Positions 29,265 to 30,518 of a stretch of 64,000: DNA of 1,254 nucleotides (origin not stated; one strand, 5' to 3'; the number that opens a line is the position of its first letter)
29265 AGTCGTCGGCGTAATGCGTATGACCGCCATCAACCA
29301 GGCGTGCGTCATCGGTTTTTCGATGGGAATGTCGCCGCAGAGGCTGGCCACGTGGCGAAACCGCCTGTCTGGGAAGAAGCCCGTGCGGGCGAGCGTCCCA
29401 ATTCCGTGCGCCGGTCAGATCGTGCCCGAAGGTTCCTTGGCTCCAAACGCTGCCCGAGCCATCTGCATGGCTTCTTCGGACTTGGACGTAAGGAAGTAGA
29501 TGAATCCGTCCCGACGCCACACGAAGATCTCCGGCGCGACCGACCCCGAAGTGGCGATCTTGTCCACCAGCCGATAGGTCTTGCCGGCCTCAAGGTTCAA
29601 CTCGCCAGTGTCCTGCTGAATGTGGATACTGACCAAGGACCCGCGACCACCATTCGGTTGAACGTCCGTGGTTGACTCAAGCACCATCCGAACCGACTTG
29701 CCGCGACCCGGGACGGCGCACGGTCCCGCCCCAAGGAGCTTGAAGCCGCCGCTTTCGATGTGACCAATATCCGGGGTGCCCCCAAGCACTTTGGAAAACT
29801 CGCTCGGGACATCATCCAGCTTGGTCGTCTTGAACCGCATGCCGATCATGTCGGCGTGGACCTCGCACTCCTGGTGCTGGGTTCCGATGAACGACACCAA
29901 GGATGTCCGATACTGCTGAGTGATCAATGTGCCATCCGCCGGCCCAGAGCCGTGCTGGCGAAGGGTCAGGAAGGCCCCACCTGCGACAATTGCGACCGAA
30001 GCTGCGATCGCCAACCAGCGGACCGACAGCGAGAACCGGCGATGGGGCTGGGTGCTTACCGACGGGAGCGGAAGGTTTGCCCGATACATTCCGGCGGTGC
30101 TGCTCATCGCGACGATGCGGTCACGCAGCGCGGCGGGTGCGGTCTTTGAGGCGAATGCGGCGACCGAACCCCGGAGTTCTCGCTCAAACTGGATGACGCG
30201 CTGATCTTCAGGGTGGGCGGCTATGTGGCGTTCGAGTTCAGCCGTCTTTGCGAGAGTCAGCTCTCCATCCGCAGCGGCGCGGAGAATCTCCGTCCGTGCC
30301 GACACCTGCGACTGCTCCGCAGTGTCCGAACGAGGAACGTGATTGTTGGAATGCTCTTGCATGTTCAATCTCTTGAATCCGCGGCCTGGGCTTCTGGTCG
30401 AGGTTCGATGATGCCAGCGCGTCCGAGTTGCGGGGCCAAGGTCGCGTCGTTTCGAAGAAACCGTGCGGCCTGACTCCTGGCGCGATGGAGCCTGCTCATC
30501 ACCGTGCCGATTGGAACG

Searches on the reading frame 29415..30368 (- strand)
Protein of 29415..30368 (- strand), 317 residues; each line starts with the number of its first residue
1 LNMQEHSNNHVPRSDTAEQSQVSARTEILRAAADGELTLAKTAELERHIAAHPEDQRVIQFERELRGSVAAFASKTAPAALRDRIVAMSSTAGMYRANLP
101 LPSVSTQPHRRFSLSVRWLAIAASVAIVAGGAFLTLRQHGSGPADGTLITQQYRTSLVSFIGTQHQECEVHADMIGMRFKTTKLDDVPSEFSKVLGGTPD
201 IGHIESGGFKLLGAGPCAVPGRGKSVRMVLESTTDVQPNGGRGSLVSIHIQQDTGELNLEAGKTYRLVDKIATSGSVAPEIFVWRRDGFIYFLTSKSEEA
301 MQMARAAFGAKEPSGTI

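Call 18: search_protein_families(library=pfam, proteins=[window:29415-30368:-], max_evalue=0.01)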
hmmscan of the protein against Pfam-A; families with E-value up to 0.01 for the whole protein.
window:29415-30368:- (317 aa): 1 family
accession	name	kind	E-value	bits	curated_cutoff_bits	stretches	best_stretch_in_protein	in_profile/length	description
PF11859.13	DUF3379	-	0.008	15.9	33.2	0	47-139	23-101/232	Protein of unknown function (DUF3379)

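Call 48: search_protein_families(library=ncbifam, proteins=[window:29415-30368:-], max_evalue=0.001)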
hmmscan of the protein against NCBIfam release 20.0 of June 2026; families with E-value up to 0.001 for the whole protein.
window:29415-30368:- (317 aa): 3 families
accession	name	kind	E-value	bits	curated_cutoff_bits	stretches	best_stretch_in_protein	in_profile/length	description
NF052375.1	antisigma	equivalog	4.7e-08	33.3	100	1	35-151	8-119/217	anti-sigma factor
TIGR03988.1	antisig_RsrA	equivalog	5e-05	23.3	62.5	1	31-87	11-68/77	mycothiol system anti-sigma-R factor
NF010501.0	PRK13920.1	subfamily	0.00076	19.2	225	0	27-130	6-93/213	putative anti-sigmaE protein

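Call 72: find_homologous_proteins(query=window:29415-30368:-, max_evalue=1e-8)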
Query window:29415-30368:- (317 aa): 59 proteins with E <= 1e-8 among 8000 candidates.
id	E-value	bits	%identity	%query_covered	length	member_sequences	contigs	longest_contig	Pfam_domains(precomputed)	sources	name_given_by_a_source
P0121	7.8e-183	624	100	90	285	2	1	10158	-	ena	-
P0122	2.2e-167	574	83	99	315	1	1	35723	-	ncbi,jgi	jgi:hypothetical protein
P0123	5.3e-163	559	81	99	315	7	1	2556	-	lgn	-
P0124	8.3e-163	559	80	100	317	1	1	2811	-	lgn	-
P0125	3.1e-157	540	78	100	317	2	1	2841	-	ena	-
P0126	4.5e-156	536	79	99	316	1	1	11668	-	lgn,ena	-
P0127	5.3e-152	523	76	99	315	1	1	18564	-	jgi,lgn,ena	-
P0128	7.0e-152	523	76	99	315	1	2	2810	-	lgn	-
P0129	9.1e-152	522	76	99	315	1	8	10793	-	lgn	-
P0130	1.6e-151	522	77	99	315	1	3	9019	-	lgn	-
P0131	6.3e-150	516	76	100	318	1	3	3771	-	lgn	-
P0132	6.8e-149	513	78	99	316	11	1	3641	-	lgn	-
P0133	1.3e-148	512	76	99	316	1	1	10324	-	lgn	-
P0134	2.4e-142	491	74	99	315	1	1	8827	-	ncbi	-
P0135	8.0e-139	480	72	99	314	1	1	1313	-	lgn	-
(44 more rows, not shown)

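Call 81: predict_structure(alignment_id=A4)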
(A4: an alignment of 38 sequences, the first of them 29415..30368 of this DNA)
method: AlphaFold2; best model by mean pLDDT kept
length: 317 residues; sequences in the alignment: 38
mean_pLDDT: 81.0   pTM: 0.56
mean pLDDT of the five models: 81.0, 80.2, 78.8, 78.5, 76.2
residues with pLDDT >= 90: 165; 70-90: 77; 50-70: 32; < 50: 43
segments of 3 or more residues with pLDDT < 50: 1-20, 98-112, 140-146
pLDDT, mean of each block of 10 residues (from residue 1): 37 41 88 94 97 95 90 75 78 53 41 57 72 58 54 90 92 84 96 97 94 95 96 85 94 92 91 74 97 96 97 93
secondary structure, 60 per line:
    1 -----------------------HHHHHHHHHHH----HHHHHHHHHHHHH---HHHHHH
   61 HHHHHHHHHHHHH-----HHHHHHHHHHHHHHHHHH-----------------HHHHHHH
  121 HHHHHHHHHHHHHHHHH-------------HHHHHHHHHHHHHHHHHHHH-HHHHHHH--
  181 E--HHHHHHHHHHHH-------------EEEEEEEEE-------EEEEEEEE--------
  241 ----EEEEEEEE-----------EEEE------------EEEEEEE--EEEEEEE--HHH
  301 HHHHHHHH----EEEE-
elements in order: H24-34 H39-51 H55-73 H79-96 H114-137 H151-170 H172-178 H184-195 E209-217 E225-232 E245-252 E264-267 E280-286 E289-295 H298-308 E313-316

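Call 83: fold_search(model_id=the predicted structure, library=pdb)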
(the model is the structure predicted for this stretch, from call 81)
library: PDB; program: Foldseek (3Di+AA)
matches with E <= 10: 622; with E <= 0.001: 0
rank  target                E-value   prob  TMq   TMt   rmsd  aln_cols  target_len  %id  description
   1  1vr8                  1.5e-02  0.90  0.21  0.43   8.0       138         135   14  Crystal structure of GTP binding regulator (TM1622) from Thermotoga Maritima at 1.75 A resolution (released 2005-03-15)
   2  2p4b_B                2.4e-02  0.99  0.21  0.25   4.4       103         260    9  Crystal structure of E.coli RseB (released 2007-05-22)
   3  2p4b_A                3.6e-02  0.97  0.20  0.23   4.6       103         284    9  Crystal structure of E.coli RseB (released 2007-05-22)
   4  2v43_B                8.9e-02  0.90  0.20  0.22   4.5       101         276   10  Crystal structure of RseB: a sensor for periplasmic stress response in E. coli (released 2007-08-28)
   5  2v42_A                8.9e-02  0.90  0.21  0.23   4.3       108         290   11  Crystal structure of RseB: a sensor for periplasmic stress response in E. coli (released 2007-08-28)
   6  3m4w_A                8.9e-02  0.87  0.18  0.20   4.7       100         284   10  Structural basis for the negative regulation of bacterial stress response by RseB (released 2010-05-05)
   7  2v42_B                1.0e-01  0.92  0.21  0.24   3.3       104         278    8  Crystal structure of RseB: a sensor for periplasmic stress response in E. coli (released 2007-08-28)
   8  3m4w_C                1.3e-01  0.77  0.18  0.20   4.6       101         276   10  Structural basis for the negative regulation of bacterial stress response by RseB (released 2010-05-05)
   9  2res                  1.3e-01  0.18  0.15  0.25   7.4       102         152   16  Tetracenomycin ARO/CYC mutant R69A (released 2008-04-22)
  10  1wi1_MODEL_1_A        1.4e-01  0.15  0.14  0.26  11.0       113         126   12  Solution structure of the PH domain of human calcium-dependent activator protein for secretion (CAPS) (released 2004-11-28)
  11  2v43_C                1.5e-01  0.77  0.21  0.23   5.1       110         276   11  Crystal structure of RseB: a sensor for periplasmic stress response in E. coli (released 2007-08-28)
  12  3v7b_A                1.5e-01  0.18  0.15  0.25  10.3       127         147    9  Dip2269 protein from corynebacterium diphtheriae (released 2012-01-11)
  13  2vu4                  2.2e-01  0.14  0.11  0.20   8.5       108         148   10  Structure of PsbP protein from Spinacia oleracea at 1.98 A resolution (released 2009-07-21)
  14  3uid_B                2.2e-01  0.05  0.11  0.15   9.9       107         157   14  Crystal Structure of Protein Ms6760 from Mycobacterium smegmatis (released 2011-11-23)
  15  9v9n_A                2.5e-01  0.12  0.15  0.07  13.0       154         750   10  Cryo-EM structure of KICSTOR CCC complex (state 5) (released 2025-11-12)
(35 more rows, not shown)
